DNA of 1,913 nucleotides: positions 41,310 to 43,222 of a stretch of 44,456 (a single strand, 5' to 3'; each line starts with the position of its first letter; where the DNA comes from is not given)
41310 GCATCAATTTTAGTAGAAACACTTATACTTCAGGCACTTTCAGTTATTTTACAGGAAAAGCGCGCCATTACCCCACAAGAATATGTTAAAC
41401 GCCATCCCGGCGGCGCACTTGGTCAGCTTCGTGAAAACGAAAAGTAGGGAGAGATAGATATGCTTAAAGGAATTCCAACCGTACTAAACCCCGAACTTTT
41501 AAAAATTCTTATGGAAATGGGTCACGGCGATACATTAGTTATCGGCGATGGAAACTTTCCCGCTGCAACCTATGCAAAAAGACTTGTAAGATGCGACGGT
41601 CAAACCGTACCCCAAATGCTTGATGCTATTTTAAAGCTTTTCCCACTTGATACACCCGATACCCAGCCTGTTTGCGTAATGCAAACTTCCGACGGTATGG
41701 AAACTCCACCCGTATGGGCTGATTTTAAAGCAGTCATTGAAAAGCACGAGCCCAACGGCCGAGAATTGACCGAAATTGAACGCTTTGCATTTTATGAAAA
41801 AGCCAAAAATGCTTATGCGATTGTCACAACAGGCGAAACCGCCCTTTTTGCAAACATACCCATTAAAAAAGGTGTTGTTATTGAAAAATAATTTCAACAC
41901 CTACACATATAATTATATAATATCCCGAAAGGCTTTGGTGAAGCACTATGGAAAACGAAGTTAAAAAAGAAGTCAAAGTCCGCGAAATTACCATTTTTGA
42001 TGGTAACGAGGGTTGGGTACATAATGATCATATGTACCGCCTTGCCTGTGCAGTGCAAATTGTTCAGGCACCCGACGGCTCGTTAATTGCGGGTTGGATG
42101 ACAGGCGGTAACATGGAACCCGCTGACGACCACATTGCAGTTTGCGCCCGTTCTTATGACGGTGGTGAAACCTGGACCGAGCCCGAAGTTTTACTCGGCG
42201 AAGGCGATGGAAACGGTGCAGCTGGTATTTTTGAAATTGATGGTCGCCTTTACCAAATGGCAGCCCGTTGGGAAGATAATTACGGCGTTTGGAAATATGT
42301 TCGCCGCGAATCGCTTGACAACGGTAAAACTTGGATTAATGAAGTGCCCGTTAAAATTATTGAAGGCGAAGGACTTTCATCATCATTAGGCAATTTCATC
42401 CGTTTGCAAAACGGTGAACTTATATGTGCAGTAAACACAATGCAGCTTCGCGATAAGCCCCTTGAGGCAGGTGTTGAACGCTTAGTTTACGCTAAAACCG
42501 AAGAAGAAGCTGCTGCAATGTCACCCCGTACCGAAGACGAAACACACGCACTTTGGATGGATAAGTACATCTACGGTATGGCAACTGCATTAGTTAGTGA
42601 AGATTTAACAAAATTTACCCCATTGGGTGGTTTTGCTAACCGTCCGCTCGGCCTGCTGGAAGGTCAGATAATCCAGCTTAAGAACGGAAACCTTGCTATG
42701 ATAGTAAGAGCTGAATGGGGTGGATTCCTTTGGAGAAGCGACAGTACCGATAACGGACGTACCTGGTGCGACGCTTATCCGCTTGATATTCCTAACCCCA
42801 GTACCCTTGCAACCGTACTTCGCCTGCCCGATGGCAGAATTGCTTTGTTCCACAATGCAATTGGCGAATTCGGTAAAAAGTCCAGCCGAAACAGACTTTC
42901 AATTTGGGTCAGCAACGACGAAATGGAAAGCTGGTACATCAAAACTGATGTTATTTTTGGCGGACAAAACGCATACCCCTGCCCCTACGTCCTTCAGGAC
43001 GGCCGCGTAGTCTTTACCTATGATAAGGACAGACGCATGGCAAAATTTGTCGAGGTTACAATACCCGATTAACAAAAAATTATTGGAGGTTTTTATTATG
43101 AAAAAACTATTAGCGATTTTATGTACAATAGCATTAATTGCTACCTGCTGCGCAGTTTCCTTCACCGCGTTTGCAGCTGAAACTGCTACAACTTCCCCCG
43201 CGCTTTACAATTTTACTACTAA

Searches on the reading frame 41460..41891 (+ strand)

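Call 48: search_protein_families(library=pfam, proteins=[window:41460-41891:+], max_evalue=0.0001)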
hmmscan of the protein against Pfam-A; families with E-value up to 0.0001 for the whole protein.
window:41460-41891:+ (143 aa): 1 family
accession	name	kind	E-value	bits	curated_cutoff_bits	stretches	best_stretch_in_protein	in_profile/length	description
PF05025.18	RbsD_FucU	-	5e-42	144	25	1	3-140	1-138/138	RbsD / FucU transport protein family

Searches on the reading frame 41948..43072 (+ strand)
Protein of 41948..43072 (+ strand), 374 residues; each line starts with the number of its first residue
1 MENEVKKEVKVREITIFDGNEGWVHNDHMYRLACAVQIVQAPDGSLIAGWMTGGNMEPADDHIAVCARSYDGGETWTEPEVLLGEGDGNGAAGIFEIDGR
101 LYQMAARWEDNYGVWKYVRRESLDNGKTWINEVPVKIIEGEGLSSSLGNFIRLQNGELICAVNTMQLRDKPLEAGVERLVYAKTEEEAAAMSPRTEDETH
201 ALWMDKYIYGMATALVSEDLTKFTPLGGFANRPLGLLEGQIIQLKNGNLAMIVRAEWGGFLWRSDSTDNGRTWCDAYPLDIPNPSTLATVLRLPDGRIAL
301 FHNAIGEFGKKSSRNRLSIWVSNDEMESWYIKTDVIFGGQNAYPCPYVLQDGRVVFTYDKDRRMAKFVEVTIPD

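Call 48: search_protein_families(library=pfam, proteins=[window:41948-43072:+], max_evalue=0.0001)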
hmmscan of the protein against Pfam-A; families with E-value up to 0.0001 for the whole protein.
window:41948-43072:+ (374 aa): 2 families
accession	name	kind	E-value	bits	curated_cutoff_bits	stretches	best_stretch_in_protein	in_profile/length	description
PF13088.12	BNR_2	-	2.8e-24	86.4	31.4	1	44-351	1-272/277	BNR repeat-like domain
PF02012.26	BNR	-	5.6e-05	23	27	0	68-77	2-11/12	BNR/Asp-box repeat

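Call 71: search_protein_families(library=ncbifam, proteins=[window:41948-43072:+], max_evalue=0.00001)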
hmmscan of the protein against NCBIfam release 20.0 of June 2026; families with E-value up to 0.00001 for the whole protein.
window:41948-43072:+ (374 aa): 0 families
